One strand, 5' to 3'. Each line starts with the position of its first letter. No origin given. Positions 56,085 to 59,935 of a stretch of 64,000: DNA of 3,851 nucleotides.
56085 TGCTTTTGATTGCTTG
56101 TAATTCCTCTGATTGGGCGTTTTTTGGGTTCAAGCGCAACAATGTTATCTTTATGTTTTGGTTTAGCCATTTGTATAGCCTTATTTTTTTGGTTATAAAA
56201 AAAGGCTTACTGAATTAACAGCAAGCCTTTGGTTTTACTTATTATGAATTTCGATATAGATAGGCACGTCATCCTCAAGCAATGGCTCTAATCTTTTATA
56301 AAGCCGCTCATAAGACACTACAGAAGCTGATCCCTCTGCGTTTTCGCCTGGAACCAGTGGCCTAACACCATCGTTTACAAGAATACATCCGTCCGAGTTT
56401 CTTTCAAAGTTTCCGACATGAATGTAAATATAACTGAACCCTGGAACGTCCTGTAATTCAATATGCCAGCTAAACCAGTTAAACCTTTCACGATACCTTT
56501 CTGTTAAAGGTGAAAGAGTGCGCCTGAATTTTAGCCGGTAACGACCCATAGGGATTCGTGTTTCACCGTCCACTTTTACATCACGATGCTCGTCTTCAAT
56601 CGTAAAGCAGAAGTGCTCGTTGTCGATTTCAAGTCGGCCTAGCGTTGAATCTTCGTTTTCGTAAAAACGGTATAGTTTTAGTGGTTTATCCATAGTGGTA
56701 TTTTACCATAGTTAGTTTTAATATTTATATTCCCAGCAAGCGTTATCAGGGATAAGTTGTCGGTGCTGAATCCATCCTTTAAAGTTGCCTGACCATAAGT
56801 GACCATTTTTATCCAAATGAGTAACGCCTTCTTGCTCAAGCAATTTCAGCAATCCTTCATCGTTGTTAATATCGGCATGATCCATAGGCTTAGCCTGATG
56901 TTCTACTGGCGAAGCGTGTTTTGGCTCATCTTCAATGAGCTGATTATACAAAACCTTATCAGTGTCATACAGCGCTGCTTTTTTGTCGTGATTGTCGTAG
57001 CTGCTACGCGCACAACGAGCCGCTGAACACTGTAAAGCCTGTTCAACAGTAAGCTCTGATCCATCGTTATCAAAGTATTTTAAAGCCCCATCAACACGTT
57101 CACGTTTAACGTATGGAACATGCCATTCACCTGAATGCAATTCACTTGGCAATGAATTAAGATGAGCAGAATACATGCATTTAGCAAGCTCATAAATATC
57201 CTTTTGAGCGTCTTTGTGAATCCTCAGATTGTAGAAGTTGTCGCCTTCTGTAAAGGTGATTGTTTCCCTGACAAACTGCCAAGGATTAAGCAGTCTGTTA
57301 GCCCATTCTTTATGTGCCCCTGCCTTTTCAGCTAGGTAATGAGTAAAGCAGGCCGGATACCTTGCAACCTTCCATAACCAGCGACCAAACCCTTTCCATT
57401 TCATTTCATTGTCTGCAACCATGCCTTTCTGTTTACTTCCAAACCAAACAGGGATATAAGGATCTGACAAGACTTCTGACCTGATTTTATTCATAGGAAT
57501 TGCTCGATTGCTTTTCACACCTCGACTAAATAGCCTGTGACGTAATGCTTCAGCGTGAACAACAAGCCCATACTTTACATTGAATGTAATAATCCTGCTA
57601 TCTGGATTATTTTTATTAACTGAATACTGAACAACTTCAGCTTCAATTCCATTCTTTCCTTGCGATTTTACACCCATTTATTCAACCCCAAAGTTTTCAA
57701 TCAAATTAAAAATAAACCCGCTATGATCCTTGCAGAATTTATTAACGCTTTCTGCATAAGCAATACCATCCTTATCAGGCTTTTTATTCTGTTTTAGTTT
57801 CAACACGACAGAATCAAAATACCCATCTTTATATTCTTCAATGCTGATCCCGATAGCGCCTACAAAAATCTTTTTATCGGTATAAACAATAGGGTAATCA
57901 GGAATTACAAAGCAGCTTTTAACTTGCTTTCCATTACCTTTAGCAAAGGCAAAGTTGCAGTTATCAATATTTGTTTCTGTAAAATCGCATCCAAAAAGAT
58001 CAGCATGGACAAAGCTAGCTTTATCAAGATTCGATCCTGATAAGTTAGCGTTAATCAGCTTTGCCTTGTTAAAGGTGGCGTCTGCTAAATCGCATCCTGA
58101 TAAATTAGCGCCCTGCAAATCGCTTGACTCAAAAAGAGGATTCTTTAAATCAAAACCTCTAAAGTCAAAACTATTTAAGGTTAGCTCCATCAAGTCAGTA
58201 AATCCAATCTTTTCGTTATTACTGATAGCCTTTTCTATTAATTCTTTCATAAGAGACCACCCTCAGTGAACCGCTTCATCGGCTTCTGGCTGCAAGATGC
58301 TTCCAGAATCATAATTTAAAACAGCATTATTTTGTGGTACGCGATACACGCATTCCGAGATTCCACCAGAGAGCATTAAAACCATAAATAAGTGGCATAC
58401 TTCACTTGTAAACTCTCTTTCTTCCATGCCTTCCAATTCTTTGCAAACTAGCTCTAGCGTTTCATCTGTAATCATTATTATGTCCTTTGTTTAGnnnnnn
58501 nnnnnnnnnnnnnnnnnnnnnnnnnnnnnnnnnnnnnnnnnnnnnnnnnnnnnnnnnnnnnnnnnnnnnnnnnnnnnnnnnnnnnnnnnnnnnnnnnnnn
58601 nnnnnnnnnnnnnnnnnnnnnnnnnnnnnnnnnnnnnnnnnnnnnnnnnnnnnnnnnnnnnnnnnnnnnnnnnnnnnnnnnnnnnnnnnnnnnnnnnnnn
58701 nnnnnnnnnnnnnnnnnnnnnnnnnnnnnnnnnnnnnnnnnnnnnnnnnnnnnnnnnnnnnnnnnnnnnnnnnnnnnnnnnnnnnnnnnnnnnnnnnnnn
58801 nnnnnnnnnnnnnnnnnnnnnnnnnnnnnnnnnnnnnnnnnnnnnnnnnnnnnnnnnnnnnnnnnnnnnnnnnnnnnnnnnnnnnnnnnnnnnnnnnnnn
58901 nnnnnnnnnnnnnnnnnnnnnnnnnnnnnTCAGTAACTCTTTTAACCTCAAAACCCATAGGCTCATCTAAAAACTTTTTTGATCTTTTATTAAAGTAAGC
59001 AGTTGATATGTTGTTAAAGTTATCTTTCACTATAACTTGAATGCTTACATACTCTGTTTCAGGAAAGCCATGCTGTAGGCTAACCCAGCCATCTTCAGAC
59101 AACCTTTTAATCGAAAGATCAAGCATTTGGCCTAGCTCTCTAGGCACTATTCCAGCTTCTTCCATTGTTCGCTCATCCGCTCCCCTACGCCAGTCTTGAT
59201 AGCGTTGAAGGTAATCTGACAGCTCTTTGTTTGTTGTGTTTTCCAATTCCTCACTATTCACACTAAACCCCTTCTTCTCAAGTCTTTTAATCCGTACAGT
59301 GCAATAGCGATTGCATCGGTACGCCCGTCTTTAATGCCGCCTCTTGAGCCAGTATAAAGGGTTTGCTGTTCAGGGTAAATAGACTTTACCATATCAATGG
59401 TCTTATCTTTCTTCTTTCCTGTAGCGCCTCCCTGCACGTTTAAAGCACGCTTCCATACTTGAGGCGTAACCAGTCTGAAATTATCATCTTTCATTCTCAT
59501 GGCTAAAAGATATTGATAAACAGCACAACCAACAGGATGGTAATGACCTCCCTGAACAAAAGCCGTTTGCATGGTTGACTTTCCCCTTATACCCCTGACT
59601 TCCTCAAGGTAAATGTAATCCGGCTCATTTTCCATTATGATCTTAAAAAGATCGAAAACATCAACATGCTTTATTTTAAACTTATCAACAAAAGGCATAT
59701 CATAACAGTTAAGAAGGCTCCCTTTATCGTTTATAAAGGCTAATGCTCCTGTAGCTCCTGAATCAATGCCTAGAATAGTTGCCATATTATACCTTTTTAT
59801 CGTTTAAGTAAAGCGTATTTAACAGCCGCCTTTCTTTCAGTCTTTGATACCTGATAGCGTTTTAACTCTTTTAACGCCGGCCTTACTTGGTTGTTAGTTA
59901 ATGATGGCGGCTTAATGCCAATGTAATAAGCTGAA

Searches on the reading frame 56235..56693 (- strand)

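Call 39: search_protein_families(library=pfam, proteins=[window:56235-56693:-], max_evalue=0.01)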
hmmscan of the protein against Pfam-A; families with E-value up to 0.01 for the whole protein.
window:56235-56693:- (152 aa): 2 families
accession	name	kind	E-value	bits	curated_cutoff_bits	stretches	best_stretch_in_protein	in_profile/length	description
PF18925.5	DUF5675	-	1.7e-26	92.8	26.7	1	7-135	2-112/114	Family of unknown function (DUF5675)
PF10908.13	Tlde1_dom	-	0.00092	20.1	30.1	1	33-109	13-99/120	Tlde1 domain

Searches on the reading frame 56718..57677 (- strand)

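Call 39: search_protein_families(library=pfam, proteins=[window:56718-57677:-], max_evalue=0.01)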
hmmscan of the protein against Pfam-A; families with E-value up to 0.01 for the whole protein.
window:56718-57677:- (319 aa): 1 family
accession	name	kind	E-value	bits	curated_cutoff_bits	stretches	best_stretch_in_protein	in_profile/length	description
PF02511.20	Thy1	-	2.7e-07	31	24.8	1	30-174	59-187/191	Thymidylate synthase complementing protein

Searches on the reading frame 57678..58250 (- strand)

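Call 39: search_protein_families(library=pfam, proteins=[window:57678-58250:-], max_evalue=0.01)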
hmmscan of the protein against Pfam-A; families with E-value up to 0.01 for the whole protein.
window:57678-58250:- (190 aa): 4 families
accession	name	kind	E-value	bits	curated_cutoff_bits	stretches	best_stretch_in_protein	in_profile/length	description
PF00805.28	Pentapeptide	-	2.4e-27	94.5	20.2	4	53-91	1-39/40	Pentapeptide repeats (8 copies)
PF13599.13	Pentapeptide_4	-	1.4e-09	38.3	38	1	44-104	2-62/78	Pentapeptide repeat region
PF13576.12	Pentapeptide_3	-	1.5e-06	28.8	27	1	46-88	2-47/48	Pentapeptide repeats (9 copies)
PF25296.1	Decapeptide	-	0.00052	20.3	45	1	34-91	16-73/74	Decapeptide repeat region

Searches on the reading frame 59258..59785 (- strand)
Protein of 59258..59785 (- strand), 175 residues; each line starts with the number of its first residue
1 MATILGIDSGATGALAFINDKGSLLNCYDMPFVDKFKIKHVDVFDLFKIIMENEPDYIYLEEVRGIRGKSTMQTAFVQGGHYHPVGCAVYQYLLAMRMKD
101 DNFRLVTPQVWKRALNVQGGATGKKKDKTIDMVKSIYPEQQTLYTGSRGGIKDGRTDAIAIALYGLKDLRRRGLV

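Call 39: search_protein_families(library=pfam, proteins=[window:59258-59785:-], max_evalue=0.01)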
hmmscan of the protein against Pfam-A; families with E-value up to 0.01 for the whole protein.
window:59258-59785:- (175 aa): 0 families

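Call 71: search_protein_families(library=phrogs, proteins=[window:59258-59785:-], max_evalue=0.001)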
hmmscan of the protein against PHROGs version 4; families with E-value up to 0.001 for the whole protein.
window:59258-59785:- (175 aa): 1 family
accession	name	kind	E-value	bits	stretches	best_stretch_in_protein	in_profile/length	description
phrog_1770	-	DNA, RNA and nucleotide metabolism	1.6e-20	74.7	1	1-170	3-152/158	Holliday junction resolvase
